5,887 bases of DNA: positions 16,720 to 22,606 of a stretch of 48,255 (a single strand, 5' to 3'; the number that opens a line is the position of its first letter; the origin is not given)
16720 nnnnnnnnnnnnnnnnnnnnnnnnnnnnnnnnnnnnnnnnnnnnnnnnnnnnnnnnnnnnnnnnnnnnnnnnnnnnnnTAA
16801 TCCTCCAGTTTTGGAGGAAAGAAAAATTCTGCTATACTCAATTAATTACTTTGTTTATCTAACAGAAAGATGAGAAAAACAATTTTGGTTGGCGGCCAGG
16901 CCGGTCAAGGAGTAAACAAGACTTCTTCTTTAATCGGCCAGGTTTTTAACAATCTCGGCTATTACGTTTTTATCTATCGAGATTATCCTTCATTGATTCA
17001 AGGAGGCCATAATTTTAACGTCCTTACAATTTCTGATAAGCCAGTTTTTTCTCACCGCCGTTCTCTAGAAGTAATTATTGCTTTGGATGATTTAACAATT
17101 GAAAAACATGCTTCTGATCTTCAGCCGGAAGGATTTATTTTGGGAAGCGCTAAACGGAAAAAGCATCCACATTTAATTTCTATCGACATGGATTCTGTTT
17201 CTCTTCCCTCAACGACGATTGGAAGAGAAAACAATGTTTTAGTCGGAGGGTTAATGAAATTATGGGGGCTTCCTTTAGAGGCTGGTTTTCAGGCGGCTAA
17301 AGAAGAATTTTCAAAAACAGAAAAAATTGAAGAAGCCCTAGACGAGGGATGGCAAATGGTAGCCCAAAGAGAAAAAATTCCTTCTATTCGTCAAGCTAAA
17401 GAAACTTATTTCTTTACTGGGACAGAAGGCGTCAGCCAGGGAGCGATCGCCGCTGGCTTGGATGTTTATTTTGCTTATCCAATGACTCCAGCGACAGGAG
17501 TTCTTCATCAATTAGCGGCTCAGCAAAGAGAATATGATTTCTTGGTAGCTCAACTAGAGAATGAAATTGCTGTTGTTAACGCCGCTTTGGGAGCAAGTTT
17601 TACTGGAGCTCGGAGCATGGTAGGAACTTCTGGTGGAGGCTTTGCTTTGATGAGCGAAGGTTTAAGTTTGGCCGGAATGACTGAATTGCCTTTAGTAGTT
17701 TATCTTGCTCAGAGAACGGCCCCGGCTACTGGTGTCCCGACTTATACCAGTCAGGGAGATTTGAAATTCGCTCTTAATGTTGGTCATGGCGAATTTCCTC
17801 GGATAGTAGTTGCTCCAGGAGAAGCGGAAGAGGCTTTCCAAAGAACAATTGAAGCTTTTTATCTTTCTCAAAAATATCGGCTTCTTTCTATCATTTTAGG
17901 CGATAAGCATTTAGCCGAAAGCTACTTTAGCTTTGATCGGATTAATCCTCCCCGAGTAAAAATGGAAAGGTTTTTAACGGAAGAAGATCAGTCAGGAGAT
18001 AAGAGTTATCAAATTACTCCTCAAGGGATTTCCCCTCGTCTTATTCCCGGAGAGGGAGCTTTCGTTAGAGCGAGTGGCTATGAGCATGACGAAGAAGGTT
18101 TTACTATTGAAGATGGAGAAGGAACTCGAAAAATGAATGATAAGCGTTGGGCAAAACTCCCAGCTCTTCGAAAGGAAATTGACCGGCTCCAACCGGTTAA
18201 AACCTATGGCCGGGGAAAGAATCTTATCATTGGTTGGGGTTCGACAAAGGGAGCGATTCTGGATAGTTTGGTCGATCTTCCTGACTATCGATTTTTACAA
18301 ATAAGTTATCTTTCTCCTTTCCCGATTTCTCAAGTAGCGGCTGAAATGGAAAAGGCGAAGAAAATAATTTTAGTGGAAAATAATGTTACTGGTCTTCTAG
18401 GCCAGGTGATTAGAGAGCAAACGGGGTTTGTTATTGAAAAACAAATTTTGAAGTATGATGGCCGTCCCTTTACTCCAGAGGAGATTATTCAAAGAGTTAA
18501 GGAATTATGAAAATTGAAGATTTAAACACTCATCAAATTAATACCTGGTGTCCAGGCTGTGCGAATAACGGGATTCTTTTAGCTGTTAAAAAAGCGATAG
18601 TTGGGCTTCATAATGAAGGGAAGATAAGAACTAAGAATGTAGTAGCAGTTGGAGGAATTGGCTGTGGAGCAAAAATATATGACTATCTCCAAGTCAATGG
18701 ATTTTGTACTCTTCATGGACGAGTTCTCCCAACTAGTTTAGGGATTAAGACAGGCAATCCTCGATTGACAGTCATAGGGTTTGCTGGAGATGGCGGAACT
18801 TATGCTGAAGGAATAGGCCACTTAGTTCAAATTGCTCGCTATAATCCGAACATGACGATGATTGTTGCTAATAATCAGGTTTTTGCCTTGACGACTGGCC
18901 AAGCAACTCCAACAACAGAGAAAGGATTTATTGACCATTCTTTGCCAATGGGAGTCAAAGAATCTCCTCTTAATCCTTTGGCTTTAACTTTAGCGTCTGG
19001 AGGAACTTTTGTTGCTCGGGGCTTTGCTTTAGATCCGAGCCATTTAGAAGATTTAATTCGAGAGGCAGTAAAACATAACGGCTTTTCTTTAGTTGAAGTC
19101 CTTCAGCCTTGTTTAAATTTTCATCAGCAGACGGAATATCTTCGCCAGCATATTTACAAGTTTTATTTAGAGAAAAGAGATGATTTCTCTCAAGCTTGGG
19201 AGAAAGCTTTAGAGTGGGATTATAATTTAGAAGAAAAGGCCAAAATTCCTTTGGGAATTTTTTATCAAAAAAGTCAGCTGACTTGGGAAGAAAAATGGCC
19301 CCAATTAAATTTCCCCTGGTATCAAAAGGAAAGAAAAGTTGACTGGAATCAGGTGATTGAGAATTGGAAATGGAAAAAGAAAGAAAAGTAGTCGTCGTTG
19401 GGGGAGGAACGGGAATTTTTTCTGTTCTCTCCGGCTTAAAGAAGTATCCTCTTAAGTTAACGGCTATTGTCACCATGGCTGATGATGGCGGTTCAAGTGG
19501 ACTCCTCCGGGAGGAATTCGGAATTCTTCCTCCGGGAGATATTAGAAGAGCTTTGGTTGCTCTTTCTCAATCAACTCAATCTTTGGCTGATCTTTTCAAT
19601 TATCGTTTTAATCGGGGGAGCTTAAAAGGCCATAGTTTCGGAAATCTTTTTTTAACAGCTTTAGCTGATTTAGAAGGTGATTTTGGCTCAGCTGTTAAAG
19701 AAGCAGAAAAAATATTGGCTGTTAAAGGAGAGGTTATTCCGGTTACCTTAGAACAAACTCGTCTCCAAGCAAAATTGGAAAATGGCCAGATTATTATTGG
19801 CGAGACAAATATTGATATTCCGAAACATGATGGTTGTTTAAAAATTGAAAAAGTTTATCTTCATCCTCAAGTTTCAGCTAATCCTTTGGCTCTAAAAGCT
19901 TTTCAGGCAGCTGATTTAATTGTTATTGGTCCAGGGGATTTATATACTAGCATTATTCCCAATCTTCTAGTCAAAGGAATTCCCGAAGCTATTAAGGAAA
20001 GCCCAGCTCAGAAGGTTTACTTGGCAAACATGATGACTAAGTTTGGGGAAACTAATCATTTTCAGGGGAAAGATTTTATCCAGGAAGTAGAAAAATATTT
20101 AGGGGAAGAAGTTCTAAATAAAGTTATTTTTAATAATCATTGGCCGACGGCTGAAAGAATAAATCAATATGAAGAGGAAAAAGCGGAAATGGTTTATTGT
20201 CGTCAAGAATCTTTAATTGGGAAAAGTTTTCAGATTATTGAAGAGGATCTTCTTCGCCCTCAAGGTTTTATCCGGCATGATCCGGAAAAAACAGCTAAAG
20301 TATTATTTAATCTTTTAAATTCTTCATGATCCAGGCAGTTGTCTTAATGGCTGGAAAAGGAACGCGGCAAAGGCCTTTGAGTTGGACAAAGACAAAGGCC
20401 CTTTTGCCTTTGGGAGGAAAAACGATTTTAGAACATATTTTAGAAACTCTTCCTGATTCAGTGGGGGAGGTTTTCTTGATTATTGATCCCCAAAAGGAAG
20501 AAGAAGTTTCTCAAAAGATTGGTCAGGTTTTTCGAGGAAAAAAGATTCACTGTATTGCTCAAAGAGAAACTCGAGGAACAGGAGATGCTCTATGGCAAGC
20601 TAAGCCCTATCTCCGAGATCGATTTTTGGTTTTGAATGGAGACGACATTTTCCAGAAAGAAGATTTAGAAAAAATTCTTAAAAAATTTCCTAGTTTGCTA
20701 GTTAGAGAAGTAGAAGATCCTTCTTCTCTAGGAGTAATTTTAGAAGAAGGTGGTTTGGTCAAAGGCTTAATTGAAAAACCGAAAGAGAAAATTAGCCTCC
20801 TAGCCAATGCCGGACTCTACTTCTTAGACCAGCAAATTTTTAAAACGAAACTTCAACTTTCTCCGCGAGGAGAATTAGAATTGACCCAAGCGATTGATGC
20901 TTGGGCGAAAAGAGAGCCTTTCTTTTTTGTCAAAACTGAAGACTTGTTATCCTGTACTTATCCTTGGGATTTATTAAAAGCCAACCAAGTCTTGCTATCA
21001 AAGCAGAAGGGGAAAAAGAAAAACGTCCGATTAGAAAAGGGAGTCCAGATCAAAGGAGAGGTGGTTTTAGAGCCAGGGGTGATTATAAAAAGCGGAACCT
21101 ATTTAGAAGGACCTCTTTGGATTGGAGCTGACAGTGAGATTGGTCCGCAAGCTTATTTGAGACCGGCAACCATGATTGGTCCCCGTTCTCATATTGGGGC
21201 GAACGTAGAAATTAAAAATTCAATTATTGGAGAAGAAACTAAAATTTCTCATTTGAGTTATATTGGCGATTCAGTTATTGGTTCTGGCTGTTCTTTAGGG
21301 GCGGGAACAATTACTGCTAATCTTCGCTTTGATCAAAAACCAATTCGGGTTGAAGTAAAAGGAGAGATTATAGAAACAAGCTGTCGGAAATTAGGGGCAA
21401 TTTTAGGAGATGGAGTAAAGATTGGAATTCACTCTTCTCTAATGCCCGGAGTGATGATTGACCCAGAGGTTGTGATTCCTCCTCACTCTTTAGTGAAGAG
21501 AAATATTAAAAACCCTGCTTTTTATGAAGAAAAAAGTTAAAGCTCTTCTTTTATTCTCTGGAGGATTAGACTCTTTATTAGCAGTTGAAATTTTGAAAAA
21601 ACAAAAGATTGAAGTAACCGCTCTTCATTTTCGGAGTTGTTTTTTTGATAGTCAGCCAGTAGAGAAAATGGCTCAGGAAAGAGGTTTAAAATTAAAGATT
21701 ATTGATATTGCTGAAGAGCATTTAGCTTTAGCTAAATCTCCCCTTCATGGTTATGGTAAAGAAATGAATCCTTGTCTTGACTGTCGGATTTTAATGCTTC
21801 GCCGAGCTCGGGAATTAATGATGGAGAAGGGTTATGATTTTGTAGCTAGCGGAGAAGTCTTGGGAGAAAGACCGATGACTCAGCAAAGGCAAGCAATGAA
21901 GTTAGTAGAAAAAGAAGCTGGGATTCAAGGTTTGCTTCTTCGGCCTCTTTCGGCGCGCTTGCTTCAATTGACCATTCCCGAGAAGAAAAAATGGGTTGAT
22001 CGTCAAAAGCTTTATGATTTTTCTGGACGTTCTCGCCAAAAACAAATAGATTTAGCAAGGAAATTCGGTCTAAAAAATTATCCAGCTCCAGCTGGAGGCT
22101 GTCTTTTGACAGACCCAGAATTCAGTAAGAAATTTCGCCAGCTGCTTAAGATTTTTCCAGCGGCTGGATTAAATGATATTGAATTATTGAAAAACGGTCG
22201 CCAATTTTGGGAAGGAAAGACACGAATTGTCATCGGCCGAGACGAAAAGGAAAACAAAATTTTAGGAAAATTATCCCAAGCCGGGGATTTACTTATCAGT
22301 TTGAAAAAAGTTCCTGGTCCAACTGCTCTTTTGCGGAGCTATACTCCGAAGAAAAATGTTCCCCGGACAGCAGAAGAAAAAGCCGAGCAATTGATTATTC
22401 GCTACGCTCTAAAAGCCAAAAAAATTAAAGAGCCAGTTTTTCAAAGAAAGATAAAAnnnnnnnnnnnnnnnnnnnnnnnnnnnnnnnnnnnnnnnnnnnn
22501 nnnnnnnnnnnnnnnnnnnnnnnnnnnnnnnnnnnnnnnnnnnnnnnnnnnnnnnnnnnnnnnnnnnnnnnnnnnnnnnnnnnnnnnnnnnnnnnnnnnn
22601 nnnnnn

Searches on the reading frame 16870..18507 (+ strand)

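Call 20: search_protein_families(library=pfam, proteins=[window:16870-18507:+], max_evalue=0.001)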
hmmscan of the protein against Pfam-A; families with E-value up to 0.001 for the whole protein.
window:16870-18507:+ (546 aa): 2 families
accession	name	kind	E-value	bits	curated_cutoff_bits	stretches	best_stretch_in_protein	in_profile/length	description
PF01855.24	POR_N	-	5.5e-49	167.4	27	1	191-415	2-220/231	Pyruvate flavodoxin/ferredoxin oxidoreductase, thiamine diP-bdg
PF01558.24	POR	-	3.8e-20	73.2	27.4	1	11-158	1-162/173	Pyruvate ferredoxin/flavodoxin oxidoreductase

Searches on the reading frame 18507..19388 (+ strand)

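Call 20: search_protein_families(library=pfam, proteins=[window:18507-19388:+], max_evalue=0.001)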
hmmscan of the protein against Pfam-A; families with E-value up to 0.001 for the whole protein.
window:18507-19388:+ (294 aa): 2 families
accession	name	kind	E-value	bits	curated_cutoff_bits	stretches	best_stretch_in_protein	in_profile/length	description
PF02775.26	TPP_enzyme_C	-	4.5e-25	88.7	21.9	1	59-198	20-151/151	Thiamine pyrophosphate enzyme, C-terminal TPP binding domain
PF12367.13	PFO_beta_C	-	6e-06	26.7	24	1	208-267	9-64/66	Pyruvate ferredoxin oxidoreductase beta subunit C terminal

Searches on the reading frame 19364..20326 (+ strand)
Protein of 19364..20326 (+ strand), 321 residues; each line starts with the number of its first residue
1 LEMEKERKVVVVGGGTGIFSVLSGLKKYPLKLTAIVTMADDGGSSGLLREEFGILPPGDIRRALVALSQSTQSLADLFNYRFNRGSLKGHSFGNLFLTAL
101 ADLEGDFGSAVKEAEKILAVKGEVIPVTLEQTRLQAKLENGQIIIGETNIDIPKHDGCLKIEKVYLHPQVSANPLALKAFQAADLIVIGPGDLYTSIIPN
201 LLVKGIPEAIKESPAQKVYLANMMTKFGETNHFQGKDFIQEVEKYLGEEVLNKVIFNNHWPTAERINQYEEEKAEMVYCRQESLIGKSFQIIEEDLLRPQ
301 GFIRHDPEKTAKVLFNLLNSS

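Call 20: search_protein_families(library=pfam, proteins=[window:19364-20326:+], max_evalue=0.001)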
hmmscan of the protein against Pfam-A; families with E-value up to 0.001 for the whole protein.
window:19364-20326:+ (321 aa): 1 family
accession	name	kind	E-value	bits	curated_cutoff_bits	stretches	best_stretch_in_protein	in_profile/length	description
PF01933.23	CofD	-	9.8e-94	314.2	30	1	9-297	1-290/290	2-phospho-L-lactate transferase CofD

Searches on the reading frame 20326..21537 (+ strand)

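Call 20: search_protein_families(library=pfam, proteins=[window:20326-21537:+], max_evalue=0.001)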
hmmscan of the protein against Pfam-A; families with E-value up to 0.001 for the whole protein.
window:20326-21537:+ (404 aa): 7 families
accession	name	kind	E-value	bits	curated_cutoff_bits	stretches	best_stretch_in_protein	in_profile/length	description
PF00483.29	NTP_transferase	-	1.8e-28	100.2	21.2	1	4-194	2-210/245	Nucleotidyl transferase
PF00132.30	Hexapep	-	6.1e-27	92.6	27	3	265-298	3-36/36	Bacterial transferase hexapeptide (six repeats)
PF25084.1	LbH_EIF2B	-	1.6e-16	60.7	54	2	246-328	4-85/105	EIF2B subunit epsilon LbH domain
PF12804.13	NTP_transf_3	-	1.9e-10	41.6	27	1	4-121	1-111/160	MobA-like NTP transferase domain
PF01128.25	IspD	-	0.00021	21.5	27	1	3-83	2-77/221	2-C-methyl-D-erythritol 4-phosphate cytidylyltransferase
PF24894.1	Hexapep_GlmU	-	0.00039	20.9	23.3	0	293-328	29-64/104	GlmU-like, C-terminal hexapeptide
PF25087.1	GMPPB_C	-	0.00076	19.6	39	0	234-317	11-94/110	GMPPB C-terminal domain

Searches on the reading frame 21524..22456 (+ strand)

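Call 20: search_protein_families(library=pfam, proteins=[window:21524-22456:+], max_evalue=0.001)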
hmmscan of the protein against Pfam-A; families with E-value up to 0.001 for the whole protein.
window:21524-22456:+ (311 aa): 5 families
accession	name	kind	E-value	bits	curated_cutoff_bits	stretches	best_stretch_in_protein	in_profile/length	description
PF18297.6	NFACT-R_2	-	9.3e-06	26.2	26.9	1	225-295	1-67/104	NFACT protein RNA binding domain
PF24167.1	DUF7411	-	4.4e-05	23.6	28.7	1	6-135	2-127/194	Family of unknown function (DUF7411)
PF02568.20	ThiI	-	0.00016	21.8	20.5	1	6-142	5-144/197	Thiamine biosynthesis protein (ThiI)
PF06508.19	QueC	-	0.00021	21.3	22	1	6-62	1-60/210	Queuosine biosynthesis protein QueC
PF03054.22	tRNA_Me_trans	-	0.00055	20.1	20.6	0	8-145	4-160/202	tRNA methyl transferase HUP domain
